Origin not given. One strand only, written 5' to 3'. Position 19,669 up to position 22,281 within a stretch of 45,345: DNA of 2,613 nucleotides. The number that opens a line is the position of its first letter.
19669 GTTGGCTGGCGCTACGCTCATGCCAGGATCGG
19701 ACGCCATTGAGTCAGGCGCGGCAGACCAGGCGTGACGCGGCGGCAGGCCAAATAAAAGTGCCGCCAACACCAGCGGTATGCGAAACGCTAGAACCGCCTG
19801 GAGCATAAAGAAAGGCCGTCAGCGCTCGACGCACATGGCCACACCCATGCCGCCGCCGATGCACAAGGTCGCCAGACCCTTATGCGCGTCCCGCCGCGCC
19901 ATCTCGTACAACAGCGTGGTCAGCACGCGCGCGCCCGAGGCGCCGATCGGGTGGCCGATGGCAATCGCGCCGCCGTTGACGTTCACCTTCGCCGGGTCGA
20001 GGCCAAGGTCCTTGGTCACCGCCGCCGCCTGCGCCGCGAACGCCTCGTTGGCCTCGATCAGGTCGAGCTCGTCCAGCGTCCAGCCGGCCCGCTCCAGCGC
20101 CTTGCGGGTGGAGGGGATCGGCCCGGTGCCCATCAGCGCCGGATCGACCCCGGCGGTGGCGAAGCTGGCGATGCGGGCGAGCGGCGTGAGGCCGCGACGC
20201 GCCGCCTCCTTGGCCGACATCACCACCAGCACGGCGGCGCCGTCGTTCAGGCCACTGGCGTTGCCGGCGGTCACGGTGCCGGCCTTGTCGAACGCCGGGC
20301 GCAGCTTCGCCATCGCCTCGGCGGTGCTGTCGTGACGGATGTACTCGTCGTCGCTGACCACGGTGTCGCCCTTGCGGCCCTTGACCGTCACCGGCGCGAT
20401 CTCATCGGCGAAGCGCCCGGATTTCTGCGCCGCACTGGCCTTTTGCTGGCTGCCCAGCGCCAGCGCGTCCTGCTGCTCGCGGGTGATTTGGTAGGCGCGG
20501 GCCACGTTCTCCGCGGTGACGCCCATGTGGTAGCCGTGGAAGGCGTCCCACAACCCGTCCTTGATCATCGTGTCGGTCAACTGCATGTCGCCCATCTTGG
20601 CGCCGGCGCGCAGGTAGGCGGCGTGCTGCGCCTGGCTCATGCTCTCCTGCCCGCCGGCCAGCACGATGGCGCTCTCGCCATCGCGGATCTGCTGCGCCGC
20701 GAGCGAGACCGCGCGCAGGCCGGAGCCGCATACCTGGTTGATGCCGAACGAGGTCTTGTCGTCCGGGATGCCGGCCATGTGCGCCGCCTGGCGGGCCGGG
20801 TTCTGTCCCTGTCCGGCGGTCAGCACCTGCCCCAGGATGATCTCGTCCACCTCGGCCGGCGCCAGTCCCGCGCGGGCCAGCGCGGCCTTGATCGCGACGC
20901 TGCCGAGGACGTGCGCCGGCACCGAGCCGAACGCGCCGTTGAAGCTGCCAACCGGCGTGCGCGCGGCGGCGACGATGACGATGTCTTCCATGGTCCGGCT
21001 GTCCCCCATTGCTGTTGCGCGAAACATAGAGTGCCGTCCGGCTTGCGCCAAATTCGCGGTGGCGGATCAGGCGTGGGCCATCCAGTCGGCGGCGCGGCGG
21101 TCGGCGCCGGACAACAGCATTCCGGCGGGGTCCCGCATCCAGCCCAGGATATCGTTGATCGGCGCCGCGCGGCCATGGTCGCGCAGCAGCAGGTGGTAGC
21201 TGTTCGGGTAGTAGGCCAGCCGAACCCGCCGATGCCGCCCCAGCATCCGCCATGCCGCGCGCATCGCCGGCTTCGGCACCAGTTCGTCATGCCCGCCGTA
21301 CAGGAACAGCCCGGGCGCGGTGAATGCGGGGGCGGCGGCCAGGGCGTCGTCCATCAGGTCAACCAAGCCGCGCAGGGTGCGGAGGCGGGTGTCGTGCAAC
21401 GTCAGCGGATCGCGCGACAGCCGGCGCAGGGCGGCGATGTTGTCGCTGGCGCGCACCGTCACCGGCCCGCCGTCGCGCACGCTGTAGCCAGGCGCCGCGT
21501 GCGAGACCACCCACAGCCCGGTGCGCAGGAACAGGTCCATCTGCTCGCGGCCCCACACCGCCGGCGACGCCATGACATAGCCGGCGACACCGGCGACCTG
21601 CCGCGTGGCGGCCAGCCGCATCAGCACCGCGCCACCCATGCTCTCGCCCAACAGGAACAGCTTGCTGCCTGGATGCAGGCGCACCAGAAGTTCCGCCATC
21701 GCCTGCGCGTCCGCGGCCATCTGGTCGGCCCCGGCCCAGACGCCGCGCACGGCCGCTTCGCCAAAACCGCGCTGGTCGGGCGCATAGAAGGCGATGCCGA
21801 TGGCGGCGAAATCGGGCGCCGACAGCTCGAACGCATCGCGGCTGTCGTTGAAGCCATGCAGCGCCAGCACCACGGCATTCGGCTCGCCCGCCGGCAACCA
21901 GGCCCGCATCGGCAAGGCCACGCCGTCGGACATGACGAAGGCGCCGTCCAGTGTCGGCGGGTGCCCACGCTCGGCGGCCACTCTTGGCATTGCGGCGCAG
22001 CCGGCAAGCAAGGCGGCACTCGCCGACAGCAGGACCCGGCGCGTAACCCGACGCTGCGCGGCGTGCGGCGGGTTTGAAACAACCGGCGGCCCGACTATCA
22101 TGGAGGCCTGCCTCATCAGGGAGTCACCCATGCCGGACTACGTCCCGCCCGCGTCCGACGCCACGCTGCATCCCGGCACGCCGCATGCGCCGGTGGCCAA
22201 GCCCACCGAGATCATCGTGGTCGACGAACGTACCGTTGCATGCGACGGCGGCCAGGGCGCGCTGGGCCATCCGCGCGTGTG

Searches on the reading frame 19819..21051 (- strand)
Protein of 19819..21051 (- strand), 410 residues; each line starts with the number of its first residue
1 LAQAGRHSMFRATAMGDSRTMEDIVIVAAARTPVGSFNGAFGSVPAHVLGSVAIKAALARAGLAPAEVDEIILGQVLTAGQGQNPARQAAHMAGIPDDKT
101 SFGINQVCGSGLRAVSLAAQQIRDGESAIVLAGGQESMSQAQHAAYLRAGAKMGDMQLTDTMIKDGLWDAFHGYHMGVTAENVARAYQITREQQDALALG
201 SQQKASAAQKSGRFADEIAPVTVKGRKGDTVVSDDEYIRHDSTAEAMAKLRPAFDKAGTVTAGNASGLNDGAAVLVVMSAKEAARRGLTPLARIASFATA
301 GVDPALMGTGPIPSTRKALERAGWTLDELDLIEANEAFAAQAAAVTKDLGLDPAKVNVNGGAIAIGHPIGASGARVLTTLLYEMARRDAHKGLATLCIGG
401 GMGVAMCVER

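Call 4: search_protein_families(library=pfam, proteins=[window:19819-21051:-], max_evalue=1)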
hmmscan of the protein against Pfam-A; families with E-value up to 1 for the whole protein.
window:19819-21051:- (410 aa): 6 families
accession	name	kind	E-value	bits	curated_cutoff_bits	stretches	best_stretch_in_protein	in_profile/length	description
PF00108.29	Thiolase_N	-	1.7e-104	349.2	26.4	1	24-280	1-259/260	Thiolase, N-terminal domain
PF02803.24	Thiolase_C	-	3e-52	175.9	27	1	288-410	1-123/123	Thiolase, C-terminal domain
PF00109.32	ketoacyl-synt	-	2e-05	24.8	20.8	1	107-150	173-216/252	Beta-ketoacyl synthase, N-terminal domain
PF22691.2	Thiolase_C_1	-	0.0027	17.9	28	1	313-351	22-60/144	Thiolase C-terminal domain-like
PF08541.16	ACP_syn_III_C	-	0.029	15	26.6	1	319-405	1-82/90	3-Oxoacyl-[acyl-carrier-protein (ACP)] synthase III C terminal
PF08545.16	ACP_syn_III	-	0.088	13.2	24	1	102-141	1-40/80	3-Oxoacyl-[acyl-carrier-protein (ACP)] synthase III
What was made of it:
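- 19819..20991 (-): phaA (acetyl-CoA acetyltransferase), the native upstream gene. Thiolase_N and Thiolase_C hit at E 1.7e-104 and 3e-52 (call 4).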

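Call 5: search_protein_families(library=ncbifam, proteins=[window:19819-21051:-], max_evalue=1)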
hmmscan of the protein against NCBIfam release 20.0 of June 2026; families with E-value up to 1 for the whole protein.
window:19819-21051:- (410 aa): 51 families (the best 25 are shown)
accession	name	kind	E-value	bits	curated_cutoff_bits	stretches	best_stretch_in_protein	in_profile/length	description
NF004206.0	PRK05656.1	subfamily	1.8e-165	550.8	688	1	21-410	1-392/392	acetyl-CoA C-acetyltransferase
NF005152.0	PRK06633.1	equivalog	5.1e-145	483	675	1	22-409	3-390/392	acetyl-CoA C-acetyltransferase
TIGR01930.1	AcCoA-C-Actrans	subfamily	1.9e-141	471.5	240.55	1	26-409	1-385/385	acetyl-CoA C-acyltransferase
NF006552.0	PRK09051.1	subfamily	2.3e-141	471.6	565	1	20-410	2-394/395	beta-ketothiolase BktB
NF042999.1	bketothiol_BktB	equivalog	3.5e-133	444.7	725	1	22-410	3-393/394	beta-ketothiolase BktB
NF006086.0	PRK08235.1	equivalog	3e-132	441.5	526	1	21-409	1-391/393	acetyl-CoA C-acetyltransferase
NF004853.0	PRK06205.1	subfamily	8.1e-125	417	551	1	21-410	1-402/404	acetyl-CoA C-acetyltransferase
NF005404.0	PRK06954.1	subfamily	5.3e-117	391.2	687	1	20-409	5-395/397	acetyl-CoA C-acetyltransferase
NF006551.0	PRK09050.1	subfamily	1.9e-116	389.5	605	1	21-410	1-400/401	3-oxoadipyl-CoA thiolase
TIGR02430.1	pcaF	equivalog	4.4e-115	384.9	597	1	24-410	3-399/400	3-oxoadipyl-CoA thiolase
NF042967.1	AcCoAtase_PhaA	equivalog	3e-110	369.1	740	1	21-410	1-395/396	acetyl-CoA acetyltransferase PhaA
NF005805.0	PRK07661.1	equivalog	1.7e-105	353.1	633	1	21-409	1-389/391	acetyl-CoA C-acetyltransferase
NF004983.0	PRK06366.1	equivalog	5e-104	348.4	627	1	21-409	1-385/388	acetyl-CoA C-acetyltransferase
NF006553.0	PRK09052.1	equivalog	1.3e-103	347.2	567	1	18-410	2-398/399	acetyl-CoA C-acyltransferase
NF006510.0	PRK08947.1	equivalog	1.9e-103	346.4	519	1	21-410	1-386/387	acetyl-CoA C-acyltransferase FadA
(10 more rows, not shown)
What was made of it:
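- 19819..20991 (-): TIGR01930 scores 471 bits (call 5).
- Checked: The phaA coding part is 19819..20991; it hits Thiolase_N and Thiolase_C at E 1.7e-104 and 3e-52, and TIGR01930 (calls 4, 5).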

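Call 17: find_related_loci(query=window:19819-20991:-, collection=genome_contigs, flank=4000)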
Query window:19819-20991:- (390 aa) in genome_contigs; peptide patterns used: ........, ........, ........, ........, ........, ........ (x = any residue, [..] = any of these).
600 stretches matched a pattern (row limit reached: there are more); 596 encode a relative of the query (tblastn E <= 1e-3); the best 80 are kept; 80 distinct loci.
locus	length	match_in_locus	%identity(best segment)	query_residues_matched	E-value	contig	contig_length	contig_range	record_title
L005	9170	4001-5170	82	1-390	0e+0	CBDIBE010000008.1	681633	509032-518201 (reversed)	MAG: Acetobacteraceae bacterium isolate 73c40a48-5cff-4043-acaf-44054159e737 genome assembly, contig: contig_8, whole ge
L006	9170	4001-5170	83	1-390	0e+0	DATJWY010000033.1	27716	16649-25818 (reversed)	MAG TPA_asm: Acetobacteraceae bacterium isolate SMAG_U15112 k141_2157570, whole genome shotgun sequence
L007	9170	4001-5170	79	1-390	0e+0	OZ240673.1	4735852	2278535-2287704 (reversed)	MAG: Acetobacteraceae bacterium isolate 4183485d-6ac9-4fe3-b755-999a566cf46a genome assembly, chromosome: 1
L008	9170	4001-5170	82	1-390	0e+0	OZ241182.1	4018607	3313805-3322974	MAG: Acetobacteraceae bacterium isolate eaba8cb3-ddfa-43e7-8b2e-dc12c8544fcf genome assembly, chromosome: 1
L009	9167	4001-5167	82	2-390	0e+0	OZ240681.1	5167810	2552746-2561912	MAG: Acetobacteraceae bacterium isolate 9b933d0b-0382-4796-9af8-08094ef6817d genome assembly, chromosome: 1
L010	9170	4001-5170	78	1-390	0e+0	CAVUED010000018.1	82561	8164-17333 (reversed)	MAG: uncultured Alphaproteobacteria bacterium isolate MFD02809.bin.2.188 genome assembly, contig: contig_242561, whole g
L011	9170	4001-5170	78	1-390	0e+0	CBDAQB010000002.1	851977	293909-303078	MAG: Acetobacteraceae bacterium isolate 95152cde-c084-4bcc-b57e-f492444afcc6 genome assembly, contig: contig_2, whole ge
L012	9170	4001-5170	79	1-390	0e+0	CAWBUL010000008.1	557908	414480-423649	MAG: uncultured proteobacterium isolate MFD00731.bin.1.279 genome assembly, contig: contig_548, whole genome shotgun seq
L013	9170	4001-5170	76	1-390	0e+0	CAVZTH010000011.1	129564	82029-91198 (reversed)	MAG: uncultured Alphaproteobacteria bacterium isolate MFD09495.bin.2.25 genome assembly, contig: contig_14052, whole gen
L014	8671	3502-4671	77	1-390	0e+0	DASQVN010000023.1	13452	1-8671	MAG TPA_asm: Rhodopila sp. isolate SMAG_U10988 k141_317397, whole genome shotgun sequence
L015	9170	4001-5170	77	1-390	0e+0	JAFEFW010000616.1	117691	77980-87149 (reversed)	MAG: Proteobacteria bacterium isolate SZAS TMP-3 LIN-669__616__length-117691, whole genome shotgun sequence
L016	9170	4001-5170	75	1-390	0e+0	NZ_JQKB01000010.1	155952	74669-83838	Belnapia moabensis DSM 16746 EP26DRAFT_scaffold00010.10_C, whole genome shotgun sequence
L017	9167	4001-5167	73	1-389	0e+0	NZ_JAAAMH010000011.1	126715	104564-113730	Aliihoeflea sp. 40Bstr573 NODE_11, whole genome shotgun sequence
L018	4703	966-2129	76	3-390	0e+0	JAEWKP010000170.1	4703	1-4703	MAG: Proteobacteria bacterium isolate OH_PBrB_47 k127_277184, whole genome shotgun sequence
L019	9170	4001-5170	79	1-390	0e+0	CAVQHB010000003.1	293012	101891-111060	MAG: uncultured Alphaproteobacteria bacterium isolate MFD00991.bin.2.88 genome assembly, contig: contig_47992, whole gen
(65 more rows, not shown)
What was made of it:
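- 19819..20991 (-): It is 82-83% identical to Acetobacteraceae MAG thiolases (call 17).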

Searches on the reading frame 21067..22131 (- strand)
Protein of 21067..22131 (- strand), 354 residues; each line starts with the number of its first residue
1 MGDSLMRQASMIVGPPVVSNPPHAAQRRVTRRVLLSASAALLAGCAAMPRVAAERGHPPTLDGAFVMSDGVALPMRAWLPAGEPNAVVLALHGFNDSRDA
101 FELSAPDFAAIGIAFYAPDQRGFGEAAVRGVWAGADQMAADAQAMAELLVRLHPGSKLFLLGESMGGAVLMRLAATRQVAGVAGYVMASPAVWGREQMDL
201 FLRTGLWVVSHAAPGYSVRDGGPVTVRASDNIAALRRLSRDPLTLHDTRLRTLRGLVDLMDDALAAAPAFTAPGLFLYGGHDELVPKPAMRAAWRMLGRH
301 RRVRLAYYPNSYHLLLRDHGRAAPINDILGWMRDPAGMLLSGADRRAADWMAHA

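Call 4: search_protein_families(library=pfam, proteins=[window:21067-22131:-], max_evalue=1)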
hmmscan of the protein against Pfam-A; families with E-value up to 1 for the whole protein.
window:21067-22131:- (354 aa): 7 families
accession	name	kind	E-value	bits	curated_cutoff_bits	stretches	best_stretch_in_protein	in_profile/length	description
PF12146.15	Hydrolase_4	-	9.6e-50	169.5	27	1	83-318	2-237/239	Serine aminopeptidase, S33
PF00561.26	Abhydrolase_1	-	5e-13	49.7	25.8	1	87-196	2-112/245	alpha/beta hydrolase fold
PF01738.24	DLH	-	0.0019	18.3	21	1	263-319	135-192/217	Dienelactone hydrolase family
PF20408.4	Abhydrolase_11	-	0.0092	16.2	27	1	137-184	56-104/193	Alpha/beta hydrolase domain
PF07859.19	Abhydrolase_3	-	0.1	12.8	25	1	153-192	68-110/210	alpha/beta hydrolase fold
PF00326.27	Peptidase_S9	-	0.16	11.9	22.6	0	271-334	144-208/213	Prolyl oligopeptidase family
PF00756.26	Esterase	-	0.23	11.6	22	1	159-208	118-172/251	Putative esterase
